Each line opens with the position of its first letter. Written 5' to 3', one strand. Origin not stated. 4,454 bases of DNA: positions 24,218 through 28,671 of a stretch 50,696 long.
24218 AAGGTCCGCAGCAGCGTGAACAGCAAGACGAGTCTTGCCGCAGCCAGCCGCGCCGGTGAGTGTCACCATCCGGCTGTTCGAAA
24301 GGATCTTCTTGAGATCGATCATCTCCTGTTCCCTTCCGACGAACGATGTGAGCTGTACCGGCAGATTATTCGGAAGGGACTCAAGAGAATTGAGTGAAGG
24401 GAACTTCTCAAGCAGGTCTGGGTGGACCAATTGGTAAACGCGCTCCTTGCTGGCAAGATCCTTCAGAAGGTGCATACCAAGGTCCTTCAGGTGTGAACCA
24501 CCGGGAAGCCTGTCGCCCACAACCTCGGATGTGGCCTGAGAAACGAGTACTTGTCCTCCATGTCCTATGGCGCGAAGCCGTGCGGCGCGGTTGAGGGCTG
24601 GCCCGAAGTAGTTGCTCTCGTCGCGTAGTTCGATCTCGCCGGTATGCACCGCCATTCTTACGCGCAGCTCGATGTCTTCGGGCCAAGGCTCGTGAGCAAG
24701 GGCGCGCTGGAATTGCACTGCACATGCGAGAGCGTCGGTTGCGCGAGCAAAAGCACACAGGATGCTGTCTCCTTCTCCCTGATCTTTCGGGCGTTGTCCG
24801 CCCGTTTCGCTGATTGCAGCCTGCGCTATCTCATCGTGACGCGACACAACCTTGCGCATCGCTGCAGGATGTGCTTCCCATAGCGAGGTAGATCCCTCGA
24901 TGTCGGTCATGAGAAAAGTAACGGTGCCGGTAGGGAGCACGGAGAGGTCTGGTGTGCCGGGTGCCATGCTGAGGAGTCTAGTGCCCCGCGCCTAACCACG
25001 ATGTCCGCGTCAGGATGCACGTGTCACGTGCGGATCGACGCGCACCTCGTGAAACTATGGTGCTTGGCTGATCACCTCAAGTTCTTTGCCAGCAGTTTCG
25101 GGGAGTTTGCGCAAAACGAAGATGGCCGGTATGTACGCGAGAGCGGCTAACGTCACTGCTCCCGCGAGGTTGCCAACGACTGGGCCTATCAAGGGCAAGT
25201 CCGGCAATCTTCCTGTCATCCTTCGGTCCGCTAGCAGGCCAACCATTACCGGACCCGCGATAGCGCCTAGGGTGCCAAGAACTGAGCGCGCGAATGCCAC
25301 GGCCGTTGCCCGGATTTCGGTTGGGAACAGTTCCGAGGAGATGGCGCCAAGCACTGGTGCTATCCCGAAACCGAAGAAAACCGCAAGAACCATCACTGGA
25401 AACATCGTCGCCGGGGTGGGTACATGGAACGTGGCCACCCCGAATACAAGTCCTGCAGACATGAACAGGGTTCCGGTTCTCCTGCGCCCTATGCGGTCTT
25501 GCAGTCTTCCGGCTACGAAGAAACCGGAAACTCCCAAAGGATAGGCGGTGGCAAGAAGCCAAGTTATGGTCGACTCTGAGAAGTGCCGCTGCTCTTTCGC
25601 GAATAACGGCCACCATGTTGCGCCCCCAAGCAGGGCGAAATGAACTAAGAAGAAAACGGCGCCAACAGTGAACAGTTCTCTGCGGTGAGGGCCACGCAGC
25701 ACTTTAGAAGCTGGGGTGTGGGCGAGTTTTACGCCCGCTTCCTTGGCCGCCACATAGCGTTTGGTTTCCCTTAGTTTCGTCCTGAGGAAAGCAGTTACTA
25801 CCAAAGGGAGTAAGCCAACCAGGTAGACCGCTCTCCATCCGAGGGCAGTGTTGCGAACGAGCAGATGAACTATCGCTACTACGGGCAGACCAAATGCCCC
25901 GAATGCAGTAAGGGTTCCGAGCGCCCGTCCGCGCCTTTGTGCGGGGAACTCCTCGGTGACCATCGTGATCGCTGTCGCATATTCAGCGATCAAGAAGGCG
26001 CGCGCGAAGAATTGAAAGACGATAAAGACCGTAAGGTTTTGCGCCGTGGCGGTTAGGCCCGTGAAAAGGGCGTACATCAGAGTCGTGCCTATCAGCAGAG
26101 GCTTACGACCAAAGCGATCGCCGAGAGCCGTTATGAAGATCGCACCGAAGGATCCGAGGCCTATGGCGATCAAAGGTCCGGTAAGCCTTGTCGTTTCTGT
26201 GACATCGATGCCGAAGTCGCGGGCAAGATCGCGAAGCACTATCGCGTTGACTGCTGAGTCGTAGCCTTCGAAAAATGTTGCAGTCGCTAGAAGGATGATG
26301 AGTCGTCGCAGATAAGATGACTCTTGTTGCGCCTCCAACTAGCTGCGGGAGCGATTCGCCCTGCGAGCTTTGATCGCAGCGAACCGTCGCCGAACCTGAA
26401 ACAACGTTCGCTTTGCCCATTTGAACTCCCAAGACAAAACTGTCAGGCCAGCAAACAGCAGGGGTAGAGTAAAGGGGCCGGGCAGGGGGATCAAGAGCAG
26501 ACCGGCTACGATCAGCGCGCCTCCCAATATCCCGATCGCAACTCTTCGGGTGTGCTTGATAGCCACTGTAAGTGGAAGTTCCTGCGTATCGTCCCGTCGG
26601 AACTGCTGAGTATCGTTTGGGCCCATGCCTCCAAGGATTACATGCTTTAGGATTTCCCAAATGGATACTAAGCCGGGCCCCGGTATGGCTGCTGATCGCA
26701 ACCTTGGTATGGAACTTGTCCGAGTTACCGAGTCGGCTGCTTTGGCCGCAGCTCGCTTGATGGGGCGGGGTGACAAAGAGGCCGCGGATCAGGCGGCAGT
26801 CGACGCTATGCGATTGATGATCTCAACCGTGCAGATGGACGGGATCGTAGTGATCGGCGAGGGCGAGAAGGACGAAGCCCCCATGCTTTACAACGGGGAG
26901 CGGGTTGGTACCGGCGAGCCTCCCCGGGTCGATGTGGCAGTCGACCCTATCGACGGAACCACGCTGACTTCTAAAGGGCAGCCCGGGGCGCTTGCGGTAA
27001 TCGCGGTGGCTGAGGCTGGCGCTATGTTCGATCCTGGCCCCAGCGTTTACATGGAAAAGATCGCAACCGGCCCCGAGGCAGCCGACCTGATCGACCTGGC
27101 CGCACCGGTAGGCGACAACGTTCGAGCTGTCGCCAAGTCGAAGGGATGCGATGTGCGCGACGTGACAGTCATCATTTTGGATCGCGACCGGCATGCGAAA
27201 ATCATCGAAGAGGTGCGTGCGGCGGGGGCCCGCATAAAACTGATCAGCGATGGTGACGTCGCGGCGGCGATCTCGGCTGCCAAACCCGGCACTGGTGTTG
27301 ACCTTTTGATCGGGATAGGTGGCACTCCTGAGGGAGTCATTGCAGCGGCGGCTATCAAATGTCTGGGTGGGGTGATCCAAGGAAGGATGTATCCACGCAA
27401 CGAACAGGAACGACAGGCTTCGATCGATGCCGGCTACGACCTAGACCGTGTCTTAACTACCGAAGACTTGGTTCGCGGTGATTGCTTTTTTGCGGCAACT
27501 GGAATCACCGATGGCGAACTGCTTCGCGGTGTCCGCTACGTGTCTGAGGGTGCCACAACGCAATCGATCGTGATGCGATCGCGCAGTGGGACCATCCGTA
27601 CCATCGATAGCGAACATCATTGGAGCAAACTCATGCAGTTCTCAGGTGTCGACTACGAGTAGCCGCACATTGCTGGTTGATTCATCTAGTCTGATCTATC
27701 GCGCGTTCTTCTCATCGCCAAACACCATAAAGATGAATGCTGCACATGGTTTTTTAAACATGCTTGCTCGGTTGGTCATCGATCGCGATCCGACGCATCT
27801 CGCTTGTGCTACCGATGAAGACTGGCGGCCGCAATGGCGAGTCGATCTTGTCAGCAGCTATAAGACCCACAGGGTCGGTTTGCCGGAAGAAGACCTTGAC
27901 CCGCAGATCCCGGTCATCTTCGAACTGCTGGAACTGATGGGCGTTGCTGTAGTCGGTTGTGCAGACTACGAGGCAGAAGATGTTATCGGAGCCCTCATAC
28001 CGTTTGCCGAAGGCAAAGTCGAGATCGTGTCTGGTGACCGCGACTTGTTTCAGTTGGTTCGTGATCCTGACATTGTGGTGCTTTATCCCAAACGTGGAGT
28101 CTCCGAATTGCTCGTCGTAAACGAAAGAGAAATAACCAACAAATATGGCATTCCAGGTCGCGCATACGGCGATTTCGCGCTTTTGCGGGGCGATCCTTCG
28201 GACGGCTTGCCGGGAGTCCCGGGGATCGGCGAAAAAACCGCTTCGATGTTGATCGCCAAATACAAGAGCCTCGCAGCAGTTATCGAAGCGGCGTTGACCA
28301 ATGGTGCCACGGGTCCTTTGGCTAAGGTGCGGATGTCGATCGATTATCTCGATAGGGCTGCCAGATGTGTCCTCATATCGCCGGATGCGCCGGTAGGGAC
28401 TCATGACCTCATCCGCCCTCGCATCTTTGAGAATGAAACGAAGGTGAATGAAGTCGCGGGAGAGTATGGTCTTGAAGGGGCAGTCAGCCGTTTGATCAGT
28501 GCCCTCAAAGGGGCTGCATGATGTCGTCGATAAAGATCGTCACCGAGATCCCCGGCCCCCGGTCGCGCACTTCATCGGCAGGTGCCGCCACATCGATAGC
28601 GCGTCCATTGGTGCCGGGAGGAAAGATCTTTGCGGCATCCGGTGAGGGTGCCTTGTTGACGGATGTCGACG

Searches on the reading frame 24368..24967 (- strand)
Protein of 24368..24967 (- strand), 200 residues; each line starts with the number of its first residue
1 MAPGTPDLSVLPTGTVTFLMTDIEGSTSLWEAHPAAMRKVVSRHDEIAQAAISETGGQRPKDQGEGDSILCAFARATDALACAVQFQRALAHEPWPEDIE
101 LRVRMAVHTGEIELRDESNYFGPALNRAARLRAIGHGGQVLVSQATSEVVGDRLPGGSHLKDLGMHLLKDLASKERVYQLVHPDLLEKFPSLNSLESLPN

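Call 26: search_solved_structures(query=window:24368-24967:-, max_evalue=0.01, show_alignments=3)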
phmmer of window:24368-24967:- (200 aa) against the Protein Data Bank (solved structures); distinct sequences matched with E-value up to 0.01: 10.
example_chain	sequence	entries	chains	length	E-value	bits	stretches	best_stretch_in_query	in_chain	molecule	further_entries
4wp3_A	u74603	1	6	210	2.1e-19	73.5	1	6-150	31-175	Ma1120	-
4wp9_A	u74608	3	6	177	4.2e-17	66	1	15-150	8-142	Ma1120 | Cyclase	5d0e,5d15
4wp8_A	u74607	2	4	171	4.5e-17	65.9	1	15-150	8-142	Ma1120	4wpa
3mr7_A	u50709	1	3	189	9e-17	65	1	19-183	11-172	Adenylate/guanylate cyclase/hydrolase, alpha/beta fold family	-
5d0g_A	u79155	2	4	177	1.1e-15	61.4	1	15-150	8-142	Cyclase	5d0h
1fx4_A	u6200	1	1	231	1.8e-15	60.7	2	12-95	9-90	RECEPTOR-TYPE ADENYLATE CYCLASE GRESAG 4.3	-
1fx2_A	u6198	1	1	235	2e-14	57.3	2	12-96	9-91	RECEPTOR-TYPE ADENYLATE CYCLASE GRESAG 4.1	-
1ybt_A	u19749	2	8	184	1.4e-09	41.5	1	16-173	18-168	hydrolase, alpha/beta hydrolase fold family | lipJ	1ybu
2w01_A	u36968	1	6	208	2.4e-05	27.7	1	16-155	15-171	ADENYLATE CYCLASE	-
6fht_A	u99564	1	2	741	9e-05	25.8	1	16-155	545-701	Bacteriophytochrome,Adenylate cyclase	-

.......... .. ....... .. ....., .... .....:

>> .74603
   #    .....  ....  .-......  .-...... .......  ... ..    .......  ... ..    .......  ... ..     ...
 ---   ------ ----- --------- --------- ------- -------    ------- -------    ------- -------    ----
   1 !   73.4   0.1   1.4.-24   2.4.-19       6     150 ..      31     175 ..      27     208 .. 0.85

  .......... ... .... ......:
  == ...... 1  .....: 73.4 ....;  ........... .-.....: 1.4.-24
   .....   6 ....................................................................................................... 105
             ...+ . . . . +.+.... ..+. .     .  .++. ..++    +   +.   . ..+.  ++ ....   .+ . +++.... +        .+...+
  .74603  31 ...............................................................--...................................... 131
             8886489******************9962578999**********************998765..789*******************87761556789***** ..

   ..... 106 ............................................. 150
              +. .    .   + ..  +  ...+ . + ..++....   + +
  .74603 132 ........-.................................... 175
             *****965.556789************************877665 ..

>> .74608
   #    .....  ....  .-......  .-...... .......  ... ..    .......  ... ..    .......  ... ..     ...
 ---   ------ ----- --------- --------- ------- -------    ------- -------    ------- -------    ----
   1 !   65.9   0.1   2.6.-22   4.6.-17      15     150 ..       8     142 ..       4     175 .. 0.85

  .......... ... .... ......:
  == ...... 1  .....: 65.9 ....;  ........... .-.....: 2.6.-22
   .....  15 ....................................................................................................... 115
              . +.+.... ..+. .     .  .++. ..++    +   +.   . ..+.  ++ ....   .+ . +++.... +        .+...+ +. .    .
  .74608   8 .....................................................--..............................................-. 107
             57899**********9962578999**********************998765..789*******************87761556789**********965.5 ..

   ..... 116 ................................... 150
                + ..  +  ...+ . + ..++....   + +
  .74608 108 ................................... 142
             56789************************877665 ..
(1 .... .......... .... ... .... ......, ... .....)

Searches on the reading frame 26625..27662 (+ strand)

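Call 7: search_protein_families(library=pfam, proteins=[window:26625-27662:+], max_evalue=0.01)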
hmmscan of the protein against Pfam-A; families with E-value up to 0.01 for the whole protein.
window:26625-27662:+ (345 aa): 1 family
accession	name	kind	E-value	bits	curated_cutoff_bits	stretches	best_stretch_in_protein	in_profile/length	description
PF03320.18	FBPase_glpX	-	2.9e-142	473.5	27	1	25-331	1-307/307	Bacterial fructose-1,6-bisphosphatase, glpX-encoded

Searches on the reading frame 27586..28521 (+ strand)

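Call 7: search_protein_families(library=pfam, proteins=[window:27586-28521:+], max_evalue=0.01)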
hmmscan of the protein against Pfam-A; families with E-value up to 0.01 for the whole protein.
window:27586-28521:+ (311 aa): 3 families
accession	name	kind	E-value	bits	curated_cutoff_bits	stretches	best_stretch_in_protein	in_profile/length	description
PF02739.22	5_3_exonuc_N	-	2.5e-38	131.8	34.3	1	28-188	2-164/164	5'-3' exonuclease, N-terminal resolvase-like domain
PF01367.25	5_3_exonuc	-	4.6e-14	53.1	40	1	192-270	4-82/97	5'-3' exonuclease, C-terminal SAM fold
PF14520.12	HHH_5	-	0.0096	16.8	27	0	210-236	6-33/57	Helix-hairpin-helix domain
